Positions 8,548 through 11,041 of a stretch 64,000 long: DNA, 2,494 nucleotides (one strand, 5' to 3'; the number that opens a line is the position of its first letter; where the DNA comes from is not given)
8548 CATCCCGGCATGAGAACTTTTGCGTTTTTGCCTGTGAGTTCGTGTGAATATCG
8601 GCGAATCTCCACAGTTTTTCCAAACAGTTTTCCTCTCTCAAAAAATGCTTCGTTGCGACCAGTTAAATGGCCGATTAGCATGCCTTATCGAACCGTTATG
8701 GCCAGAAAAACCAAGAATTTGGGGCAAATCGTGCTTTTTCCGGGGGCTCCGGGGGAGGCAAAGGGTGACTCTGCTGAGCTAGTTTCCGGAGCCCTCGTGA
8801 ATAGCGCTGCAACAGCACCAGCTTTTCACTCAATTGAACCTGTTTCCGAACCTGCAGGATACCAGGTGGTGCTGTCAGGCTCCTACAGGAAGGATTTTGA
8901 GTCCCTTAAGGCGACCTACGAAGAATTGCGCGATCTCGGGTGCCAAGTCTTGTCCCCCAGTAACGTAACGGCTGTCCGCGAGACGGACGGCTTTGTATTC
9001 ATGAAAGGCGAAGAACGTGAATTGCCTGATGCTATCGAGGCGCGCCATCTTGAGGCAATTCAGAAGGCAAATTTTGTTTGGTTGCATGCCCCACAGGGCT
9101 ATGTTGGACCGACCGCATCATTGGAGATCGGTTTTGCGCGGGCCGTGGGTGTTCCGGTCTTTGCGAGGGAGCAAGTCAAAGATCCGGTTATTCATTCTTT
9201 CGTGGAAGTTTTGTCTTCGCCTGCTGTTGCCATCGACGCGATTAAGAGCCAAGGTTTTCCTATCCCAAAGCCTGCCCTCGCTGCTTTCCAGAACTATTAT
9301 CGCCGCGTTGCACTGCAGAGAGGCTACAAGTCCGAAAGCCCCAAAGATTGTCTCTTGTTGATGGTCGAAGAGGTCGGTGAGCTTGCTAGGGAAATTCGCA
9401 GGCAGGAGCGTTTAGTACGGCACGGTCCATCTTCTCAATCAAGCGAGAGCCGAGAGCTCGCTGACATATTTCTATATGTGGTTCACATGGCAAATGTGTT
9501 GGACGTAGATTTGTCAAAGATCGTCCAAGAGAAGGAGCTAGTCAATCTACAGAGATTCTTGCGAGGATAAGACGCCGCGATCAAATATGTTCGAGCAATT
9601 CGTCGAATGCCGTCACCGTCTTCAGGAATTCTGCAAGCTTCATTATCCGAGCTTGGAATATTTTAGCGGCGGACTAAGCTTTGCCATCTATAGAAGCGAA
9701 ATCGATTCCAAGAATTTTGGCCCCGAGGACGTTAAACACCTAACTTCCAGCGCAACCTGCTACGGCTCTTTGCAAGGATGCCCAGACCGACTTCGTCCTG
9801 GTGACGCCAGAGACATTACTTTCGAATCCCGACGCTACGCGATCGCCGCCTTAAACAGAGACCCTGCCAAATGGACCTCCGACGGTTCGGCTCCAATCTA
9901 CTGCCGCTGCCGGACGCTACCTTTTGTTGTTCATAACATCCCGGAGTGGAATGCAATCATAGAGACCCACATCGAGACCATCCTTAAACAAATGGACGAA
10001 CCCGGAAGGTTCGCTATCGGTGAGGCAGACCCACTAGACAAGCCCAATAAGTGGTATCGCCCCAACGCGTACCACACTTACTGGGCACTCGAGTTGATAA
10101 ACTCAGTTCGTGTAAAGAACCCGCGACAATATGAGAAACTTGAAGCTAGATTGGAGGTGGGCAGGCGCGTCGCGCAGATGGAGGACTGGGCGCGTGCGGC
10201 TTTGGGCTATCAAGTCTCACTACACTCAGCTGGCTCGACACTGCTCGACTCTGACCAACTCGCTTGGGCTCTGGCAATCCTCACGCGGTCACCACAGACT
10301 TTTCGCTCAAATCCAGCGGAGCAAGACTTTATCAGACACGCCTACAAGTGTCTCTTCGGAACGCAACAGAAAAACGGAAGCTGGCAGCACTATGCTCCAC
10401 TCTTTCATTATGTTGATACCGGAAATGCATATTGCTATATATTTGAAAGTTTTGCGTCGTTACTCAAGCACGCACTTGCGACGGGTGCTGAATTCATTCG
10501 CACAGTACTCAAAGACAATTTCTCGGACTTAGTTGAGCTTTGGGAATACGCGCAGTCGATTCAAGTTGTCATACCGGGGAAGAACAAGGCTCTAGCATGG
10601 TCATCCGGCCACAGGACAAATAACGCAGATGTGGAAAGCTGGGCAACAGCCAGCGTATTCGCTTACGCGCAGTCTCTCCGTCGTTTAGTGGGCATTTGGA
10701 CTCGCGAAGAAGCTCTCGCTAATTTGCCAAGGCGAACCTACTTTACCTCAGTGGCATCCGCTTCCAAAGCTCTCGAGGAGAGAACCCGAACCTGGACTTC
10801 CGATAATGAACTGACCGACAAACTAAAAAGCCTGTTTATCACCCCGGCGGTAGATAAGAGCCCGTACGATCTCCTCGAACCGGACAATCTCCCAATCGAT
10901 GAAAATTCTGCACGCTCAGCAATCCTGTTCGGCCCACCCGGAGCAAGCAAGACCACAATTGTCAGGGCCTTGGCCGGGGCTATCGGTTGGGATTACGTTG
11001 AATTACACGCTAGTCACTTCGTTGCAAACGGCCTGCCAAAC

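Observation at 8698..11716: Candidate undescribed nucleotide-targeting defence/conflict module: NDT-MazG fusion plus alpha-toroid-AAA ATPase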

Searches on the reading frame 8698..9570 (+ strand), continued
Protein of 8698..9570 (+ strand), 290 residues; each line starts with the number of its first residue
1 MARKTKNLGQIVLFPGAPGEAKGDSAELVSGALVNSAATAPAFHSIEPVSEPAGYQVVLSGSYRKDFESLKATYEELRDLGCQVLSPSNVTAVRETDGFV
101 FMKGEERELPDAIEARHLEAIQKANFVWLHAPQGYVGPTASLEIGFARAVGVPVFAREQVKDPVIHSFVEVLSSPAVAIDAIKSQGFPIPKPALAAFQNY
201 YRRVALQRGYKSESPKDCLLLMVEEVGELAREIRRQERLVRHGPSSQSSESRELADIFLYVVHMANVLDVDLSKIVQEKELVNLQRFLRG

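Call 108: search_protein_families(library=padloc, proteins=[L011:8001-8867:+, L011:11477-12877:+, L011:12877-14430:+], max_evalue=0.001)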
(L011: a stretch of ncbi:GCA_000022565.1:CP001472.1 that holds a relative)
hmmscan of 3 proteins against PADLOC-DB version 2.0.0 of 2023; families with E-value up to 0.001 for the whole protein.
L011:8001-8867:+ (288 aa): 0 families

L011:11477-12877:+ (466 aa): 5 families
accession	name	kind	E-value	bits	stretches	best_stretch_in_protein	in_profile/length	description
PDLC02400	Aga_TIR-PNTD1-PNTD2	-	2e-175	582.8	1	1-465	171-636/639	Class I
PDLC02403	Aga_TIR-PNTD1-PNTD2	-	1.1e-151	503.9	1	16-454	2-433/443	Class I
PDLC02421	Aga_TIR-PNTD1-PNTD2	-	1.9e-151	503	1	15-450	2-429/430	Class I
PDLC02416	Aga_REase-TIR-PNTD1-PNTD2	-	2.3e-136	453.8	1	2-465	144-569/572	Class I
PDLC05062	PDC-S66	-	7.1e-07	26.9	1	8-69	140-201/282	-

L011:12877-14430:+ (517 aa): 11 families
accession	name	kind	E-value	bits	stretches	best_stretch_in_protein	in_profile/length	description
PDLC02378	pAgo_I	-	1.1e-207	688.7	1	9-517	3-493/493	Class I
PDLC02436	pAgo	-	1.4e-117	391.4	1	8-516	5-459/460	-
PDLC02376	pAgo_I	-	2.4e-98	328.2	1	9-517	2-455/455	Class I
PDLC02377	pAgo_I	-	2.1e-43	146.7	2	214-502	161-442/457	Class I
PDLC02392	pAgo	-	3e-37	126.3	1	251-516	79-344/346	-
PDLC02384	pAgo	-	2.4e-24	83.6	1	214-498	731-1011/1030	-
PDLC02420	Aga_SIR2-PNTD1-PNTD2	-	3e-24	83.3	1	255-496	738-989/1010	Class I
PDLC02428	PprPIWI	-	1e-09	35.7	1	337-499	496-648/666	-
PDLC02394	pAgo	-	5e-06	22.5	1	276-497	875-1095/1121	-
PDLC02388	pAgo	-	9.4e-06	22.2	1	206-499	434-698/716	-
PDLC02381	pAgo_II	-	0.00032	17.3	0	412-500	508-595/617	Class II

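Call 112: fold_search(model_id=the predicted structure, library=viral)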
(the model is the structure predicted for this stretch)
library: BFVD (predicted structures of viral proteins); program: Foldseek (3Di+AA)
matches with E <= 10: 224; with E <= 0.001: 4
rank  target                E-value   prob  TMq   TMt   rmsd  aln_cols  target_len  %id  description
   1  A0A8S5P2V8            9.1e-05  1.00  0.31  0.70   4.0       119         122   21  N-deoxyribosyltransferase [Myoviridae sp. ctrf010]
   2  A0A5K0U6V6            3.3e-04  1.00  0.34  0.54   5.9       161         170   16  Nucleoside 2-deoxyribosyltransferase [Yasminevirus sp. GU-2018]
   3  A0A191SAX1            7.6e-04  1.00  0.30  0.57  11.3       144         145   21  (no name in the UniProt tables at hand)
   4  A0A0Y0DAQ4            9.6e-04  1.00  0.35  0.55  12.0       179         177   17  Nucleoside deoxyribosyltransferase [Mycobacterium phage Weiss13]
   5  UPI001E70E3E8         1.9e-03  1.00  0.33  0.47  10.5       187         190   10  (no name look-up for this kind of identifier)
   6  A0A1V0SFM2            2.6e-03  1.00  0.29  0.56   3.8       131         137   18  Nucleoside 2-deoxyribosyltransferase [Hokovirus HKV1]
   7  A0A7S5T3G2            3.5e-03  1.00  0.28  0.45   3.7       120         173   12  (no name in the UniProt tables at hand)
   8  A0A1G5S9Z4            5.0e-03  1.00  0.27  0.36   6.2       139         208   15  (no name in the UniProt tables at hand)
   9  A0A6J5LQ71            5.0e-03  0.95  0.27  0.35  18.5       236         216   16  dATP/dGTP diphosphohydrolase N-terminal domain-containing protein [uncultured Caudovirales phage]
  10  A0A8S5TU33            5.3e-03  0.96  0.27  0.23  20.1       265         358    9  Deoxyribosyltransferase [Siphoviridae sp. ctYcY12]
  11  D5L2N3                5.9e-03  1.00  0.32  0.63  10.6       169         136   14  Nucleotidyl transferase [uncultured virus]
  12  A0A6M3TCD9            7.1e-03  1.00  0.34  0.34   3.7       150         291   15  (no name in the UniProt tables at hand)
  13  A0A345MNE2            7.9e-03  0.92  0.31  0.34  15.1       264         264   12  (no name in the UniProt tables at hand)
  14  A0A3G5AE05            8.9e-03  1.00  0.32  0.52   4.0       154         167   18  TIR domain-containing protein [Satyrvirus sp.]
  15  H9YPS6                9.5e-03  0.99  0.31  0.47  10.7       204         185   11  (no name in the UniProt tables at hand)
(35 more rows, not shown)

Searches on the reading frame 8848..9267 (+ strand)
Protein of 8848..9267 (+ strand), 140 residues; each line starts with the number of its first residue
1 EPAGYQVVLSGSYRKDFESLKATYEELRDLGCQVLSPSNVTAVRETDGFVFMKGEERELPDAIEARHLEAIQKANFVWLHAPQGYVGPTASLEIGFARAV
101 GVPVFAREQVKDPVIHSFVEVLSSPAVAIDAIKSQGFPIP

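Call 73: search_solved_structures(query=A4, max_evalue=10, show_alignments=4)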
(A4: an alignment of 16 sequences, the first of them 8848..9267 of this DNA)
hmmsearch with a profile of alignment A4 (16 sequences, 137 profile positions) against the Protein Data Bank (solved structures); distinct sequences matched with E-value up to 10: 2.
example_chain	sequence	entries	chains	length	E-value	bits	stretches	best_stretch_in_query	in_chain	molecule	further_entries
8wxm_A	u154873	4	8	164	0.93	12.5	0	70-105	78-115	ABC-type uncharacterized transport system periplasmic component-like protein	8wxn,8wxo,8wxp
6k1w_A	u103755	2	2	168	1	12.4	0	70-105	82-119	ABC-type uncharacterized transport system periplasmic component-like protein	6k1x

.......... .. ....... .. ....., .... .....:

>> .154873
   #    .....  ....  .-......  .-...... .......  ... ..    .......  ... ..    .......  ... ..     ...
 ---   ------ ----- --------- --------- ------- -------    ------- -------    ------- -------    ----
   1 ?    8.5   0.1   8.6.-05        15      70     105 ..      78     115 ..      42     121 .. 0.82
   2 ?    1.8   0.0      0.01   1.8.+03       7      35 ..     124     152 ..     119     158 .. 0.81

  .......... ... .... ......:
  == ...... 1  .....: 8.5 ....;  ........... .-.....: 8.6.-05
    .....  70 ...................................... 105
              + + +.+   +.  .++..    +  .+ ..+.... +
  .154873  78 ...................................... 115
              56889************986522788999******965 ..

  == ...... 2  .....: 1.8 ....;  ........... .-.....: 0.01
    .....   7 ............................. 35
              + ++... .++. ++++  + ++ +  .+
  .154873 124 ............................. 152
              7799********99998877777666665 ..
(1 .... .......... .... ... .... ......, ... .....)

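Call 74: search_protein_families(library=pfam, alignment_id=A4, max_evalue=1)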
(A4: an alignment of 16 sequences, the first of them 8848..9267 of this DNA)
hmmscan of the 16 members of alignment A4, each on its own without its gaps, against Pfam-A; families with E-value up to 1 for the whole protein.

A. member 1, window:8848-9267:+ (140 aa): 1 family
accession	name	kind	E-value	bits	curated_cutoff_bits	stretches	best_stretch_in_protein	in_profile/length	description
PF05014.21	Nuc_deoxyrib_tr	-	0.0025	18.3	28.8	1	16-117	13-109/117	Nucleoside 2-deoxyribosyltransferase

B. families by the number of members that match (of 16 scanned): 5 families
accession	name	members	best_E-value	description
PF05014.21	Nuc_deoxyrib_tr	14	0.00018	Nucleoside 2-deoxyribosyltransferase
PF16916.11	ZT_dimer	3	0.0056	Dimerisation domain of Zinc Transporter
PF15891.11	Nuc_deoxyri_tr2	3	0.014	Nucleoside 2-deoxyribosyltransferase like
PF18836.7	B_solenoid_ydck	2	0.16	YdcK Beta solenoid repeat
PF25212.1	HVO_A0114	1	0.34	HVO_A0114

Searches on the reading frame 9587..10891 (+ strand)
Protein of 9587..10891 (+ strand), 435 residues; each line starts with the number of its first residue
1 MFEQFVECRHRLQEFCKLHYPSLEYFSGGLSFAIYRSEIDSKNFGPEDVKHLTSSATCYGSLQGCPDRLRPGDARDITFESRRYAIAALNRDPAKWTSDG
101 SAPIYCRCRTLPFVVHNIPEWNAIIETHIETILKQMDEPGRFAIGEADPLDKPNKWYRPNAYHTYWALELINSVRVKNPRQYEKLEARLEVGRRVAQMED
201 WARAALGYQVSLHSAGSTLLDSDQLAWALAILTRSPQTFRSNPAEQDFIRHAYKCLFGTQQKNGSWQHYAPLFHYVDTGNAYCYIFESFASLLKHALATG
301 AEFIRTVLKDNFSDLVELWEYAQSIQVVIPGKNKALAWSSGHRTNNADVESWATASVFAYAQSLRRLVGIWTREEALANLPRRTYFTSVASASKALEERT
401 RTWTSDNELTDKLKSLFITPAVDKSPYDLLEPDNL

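Call 45: search_solved_structures(query=A3, max_evalue=10, show_alignments=2)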
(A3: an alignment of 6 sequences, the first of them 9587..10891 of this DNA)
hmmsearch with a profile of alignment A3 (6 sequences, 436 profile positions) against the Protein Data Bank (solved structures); distinct sequences matched with E-value up to 10: 0.

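Call 46: search_protein_families(library=pfam, alignment_id=A3, max_evalue=10)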
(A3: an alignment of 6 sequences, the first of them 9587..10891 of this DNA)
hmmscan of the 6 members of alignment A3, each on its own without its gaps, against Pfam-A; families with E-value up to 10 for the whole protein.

A. member 1, window:9587-10891:+ (435 aa): 3 families
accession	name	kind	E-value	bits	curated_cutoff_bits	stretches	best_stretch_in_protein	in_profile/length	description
PF07978.19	NIPSNAP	-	0.069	13.8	22.3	1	346-405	14-71/102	NIPSNAP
PF09509.15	Hypoth_Ymh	-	0.079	13.3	25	1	374-408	9-43/119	Protein of unknown function (Hypoth_ymh)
PF09107.17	SelB-wing_3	-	0.25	11.4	23.2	1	70-90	10-30/47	Elongation factor SelB, winged helix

B. families by the number of members that match (of 6 scanned): 3 families
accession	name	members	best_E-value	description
PF07978.19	NIPSNAP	1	0.069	NIPSNAP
PF09509.15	Hypoth_Ymh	1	0.079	Protein of unknown function (Hypoth_ymh)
PF09107.17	SelB-wing_3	1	0.25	Elongation factor SelB, winged helix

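Call 70: find_related_loci(query=A3, collection=metagenome_contigs, flank=10000)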
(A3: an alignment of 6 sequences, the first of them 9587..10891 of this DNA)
Query A3 (435 aa) in metagenome_contigs; peptide patterns used: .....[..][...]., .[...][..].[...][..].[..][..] (x = any residue, [..] = any of these).
381 stretches matched a pattern; 166 encode a relative of the query (tblastn E <= 1e-3); the best 80 are kept; 80 distinct loci.
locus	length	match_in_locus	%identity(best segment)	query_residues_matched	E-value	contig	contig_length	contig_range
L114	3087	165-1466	52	1-434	7e-164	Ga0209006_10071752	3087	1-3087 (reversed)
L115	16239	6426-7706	54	2-434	6e-154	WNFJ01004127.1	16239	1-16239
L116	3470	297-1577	55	2-434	7e-160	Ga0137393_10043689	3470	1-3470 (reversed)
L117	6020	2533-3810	55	2-434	2e-153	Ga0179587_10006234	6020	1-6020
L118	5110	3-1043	64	89-435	1e-152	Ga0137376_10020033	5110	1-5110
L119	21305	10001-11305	51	2-434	5e-140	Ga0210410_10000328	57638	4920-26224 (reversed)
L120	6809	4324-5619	52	2-428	7e-137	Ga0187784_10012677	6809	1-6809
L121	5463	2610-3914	52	2-434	2e-137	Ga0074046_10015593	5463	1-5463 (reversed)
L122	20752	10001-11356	47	2-435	1e-131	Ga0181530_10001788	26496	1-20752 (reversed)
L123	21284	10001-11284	50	2-434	4e-131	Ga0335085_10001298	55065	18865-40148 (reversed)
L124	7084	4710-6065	47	2-435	5e-131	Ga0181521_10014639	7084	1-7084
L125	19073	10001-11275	50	7-434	5e-130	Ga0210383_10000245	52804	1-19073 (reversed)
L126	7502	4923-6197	50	7-434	4e-130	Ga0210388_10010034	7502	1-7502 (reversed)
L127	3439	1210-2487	50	2-421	9e-132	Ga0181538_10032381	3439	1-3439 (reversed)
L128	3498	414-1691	50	2-421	1e-131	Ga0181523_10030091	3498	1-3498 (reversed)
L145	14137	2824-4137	45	2-433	6e-118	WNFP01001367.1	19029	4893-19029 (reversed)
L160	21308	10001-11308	45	2-434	9e-116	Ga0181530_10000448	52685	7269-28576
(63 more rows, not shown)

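Call 78: search_protein_families(library=pfam, alignment_id=A5, max_evalue=0.00001)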
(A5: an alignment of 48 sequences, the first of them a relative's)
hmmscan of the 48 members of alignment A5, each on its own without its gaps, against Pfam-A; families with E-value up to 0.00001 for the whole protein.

A. member 1, L115:3325-4953:+ (542 aa): 0 families

B. families by the number of members that match (of 48 scanned): 55 families (the first 25 are shown)
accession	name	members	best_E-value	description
PF13604.12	AAA_30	2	3e-56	AAA domain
PF13245.12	AAA_19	2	4e-13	AAA domain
PF08751.17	TrwC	1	3.9e-86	TrwC relaxase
PF10412.15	TrwB_AAD_bind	1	8.2e-78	Type IV secretion-system coupling protein DNA-binding domain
PF01979.26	Amidohydro_1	1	2.5e-59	Amidohydrolase family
PF07804.18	HipA_C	1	4.5e-51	HipA-like C-terminal domain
PF00587.30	tRNA-synt_2b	1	3.9e-48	tRNA synthetase class II core domain (G, H, P, S and T)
PF02527.21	GidB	1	1.1e-37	rRNA small subunit methyltransferase G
PF18741.7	MTES_1575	1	2.9e-35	REase_MTES_1575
PF00986.26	DNA_gyraseB_C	1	7.3e-30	DNA gyrase B subunit, carboxyl terminus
PF21407.2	SduA_N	1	2.4e-26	Shedu protein SduA, N-terminal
PF03129.25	HGTP_anticodon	1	6.4e-25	Anticodon binding domain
PF00593.30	TonB_dep_Rec_b-barrel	1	8.2e-25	TonB dependent receptor-like, beta-barrel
PF13657.11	Couple_hipA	1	2.8e-24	HipA N-terminal domain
PF13481.12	AAA_25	1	1e-23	AAA domain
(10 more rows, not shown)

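Call 79: search_protein_families(library=padloc, alignment_id=A5, max_evalue=0.00001)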
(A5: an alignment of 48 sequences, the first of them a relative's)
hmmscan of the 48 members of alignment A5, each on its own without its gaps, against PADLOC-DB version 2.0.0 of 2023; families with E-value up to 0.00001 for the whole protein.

A. member 1, L115:3325-4953:+ (542 aa): 12 families
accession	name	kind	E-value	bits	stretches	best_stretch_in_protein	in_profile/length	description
PDLC02376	pAgo_I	-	2.5e-134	446.8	1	39-542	3-455/455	Class I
PDLC02436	pAgo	-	1.5e-110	368.2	1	38-541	6-459/460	-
PDLC02378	pAgo_I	-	2.6e-86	288.4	1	39-542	4-493/493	Class I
PDLC02377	pAgo_I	-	1.7e-61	206.4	2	257-542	166-457/457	Class I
PDLC02392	pAgo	-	3.2e-58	195.3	1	252-542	53-346/346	-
PDLC02384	pAgo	-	6.1e-40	135.3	1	265-542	745-1030/1030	-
PDLC02420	Aga_SIR2-PNTD1-PNTD2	-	1.6e-34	117.3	1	281-541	737-1009/1010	Class I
PDLC02428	PprPIWI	-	1.5e-14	51.8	1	266-526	415-649/666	-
PDLC02394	pAgo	-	1.1e-10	37.9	1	290-521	863-1093/1121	-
PDLC02397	pAgo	-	1.1e-08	32.4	1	265-524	327-561/578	-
PDLC02388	pAgo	-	5.1e-07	26.3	0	233-524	431-697/716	-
PDLC02387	pAgo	-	1.5e-06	24.9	1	360-522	494-649/672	-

B. families by the number of members that match (of 48 scanned): 52 families (the first 25 are shown)
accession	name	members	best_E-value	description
PDLC01734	typeIV_RecD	2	1.9e-24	RecD_0_IVD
PDLC04140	mad8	2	2.8e-12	mads_8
PDLC05009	PDC-S37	1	2.4e-296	-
PDLC02194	Hhe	1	1.1e-144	-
PDLC02376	pAgo_I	1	2.5e-134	Class I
PDLC02436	pAgo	1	1.5e-110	-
PDLC02378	pAgo_I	1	2.6e-86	Class I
PDLC00399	SduA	1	1.7e-62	DUF4263 domain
PDLC02377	pAgo_I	1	1.7e-61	Class I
PDLC02392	pAgo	1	3.2e-58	-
PDLC02384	pAgo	1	6.1e-40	-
PDLC02420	Aga_SIR2-PNTD1-PNTD2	1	1.6e-34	Class I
PDLC03920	MkoA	1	2.7e-28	-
PDLC02208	Ppl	1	2.2e-23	-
PDLC03924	MkoC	1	1.6e-22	-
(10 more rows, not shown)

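Call 89: find_related_loci(query=A3, collection=viral_contigs, flank=8000)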
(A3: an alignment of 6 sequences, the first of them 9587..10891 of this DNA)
Query A3 (435 aa) in viral_contigs; peptide patterns used: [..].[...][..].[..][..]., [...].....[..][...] (x = any residue, [..] = any of these).
46 stretches matched a pattern, but none encodes a relative of the query by tblastn (E <= 1e-3).

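Call 102: search_protein_families(library=pfam, proteins=[L160:8803-9222:-, L145:871-1482:-], max_evalue=0.01)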
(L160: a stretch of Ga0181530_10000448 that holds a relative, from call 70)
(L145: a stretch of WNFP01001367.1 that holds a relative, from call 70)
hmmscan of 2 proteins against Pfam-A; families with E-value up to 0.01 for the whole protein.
L160:8803-9222:- (139 aa): 3 families
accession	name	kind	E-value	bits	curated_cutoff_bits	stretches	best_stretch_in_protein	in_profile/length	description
PF13560.12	HTH_31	-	1.2e-05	26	27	1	15-66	2-50/64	Helix-turn-helix domain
PF01381.28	HTH_3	-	0.00053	20.4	23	1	31-65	9-43/55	Helix-turn-helix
PF13443.12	HTH_26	-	0.0099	16.6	22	0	31-65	10-45/63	Cro/C1-type HTH DNA-binding domain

L145:871-1482:- (203 aa): 3 families
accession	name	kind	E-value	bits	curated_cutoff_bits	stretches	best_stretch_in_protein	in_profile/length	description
PF02223.23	Thymidylate_kin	-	6.9e-13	49.1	27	1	14-120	1-100/185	Thymidylate kinase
PF01712.25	dNK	-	0.0019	18.4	27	1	14-120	3-96/203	Deoxynucleoside kinase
PF16575.11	CLP1_P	-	0.0052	17.1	26.6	1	16-38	1-23/188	mRNA cleavage and polyadenylation factor CLP1 P-loop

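Call 104: search_protein_representatives(alignment_id=A3)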
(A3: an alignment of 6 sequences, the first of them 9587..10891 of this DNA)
Query: 6 sequences, 436 profile positions. Proteins with E-value up to 0.001 (for the whole library): 627; up to 1e-10: 463; up to 1e-30: 200. The best 150 are listed.
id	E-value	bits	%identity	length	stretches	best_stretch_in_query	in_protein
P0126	3.1e-159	547.2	-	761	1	2-430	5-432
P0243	1.9e-158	544.6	-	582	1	1-436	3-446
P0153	2.4e-151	521.2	-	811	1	1-436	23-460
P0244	2.1e-150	518.1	-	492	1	1-436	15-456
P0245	1.1e-149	515.8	-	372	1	1-366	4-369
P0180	6.6e-144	496.7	-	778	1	1-436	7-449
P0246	2.7e-143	494.7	-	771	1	1-436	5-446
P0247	9.8e-143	492.8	-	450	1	1-429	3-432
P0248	1.7e-142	492.1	-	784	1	3-436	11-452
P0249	7.8e-142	489.9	-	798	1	1-436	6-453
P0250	7.5e-141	486.6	-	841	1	3-426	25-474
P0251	1.2e-140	485.9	-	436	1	1-412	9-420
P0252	3.4e-140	484.5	-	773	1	1-436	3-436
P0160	1.2e-137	476.1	-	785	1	24-436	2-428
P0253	2.0e-136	472.0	-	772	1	1-425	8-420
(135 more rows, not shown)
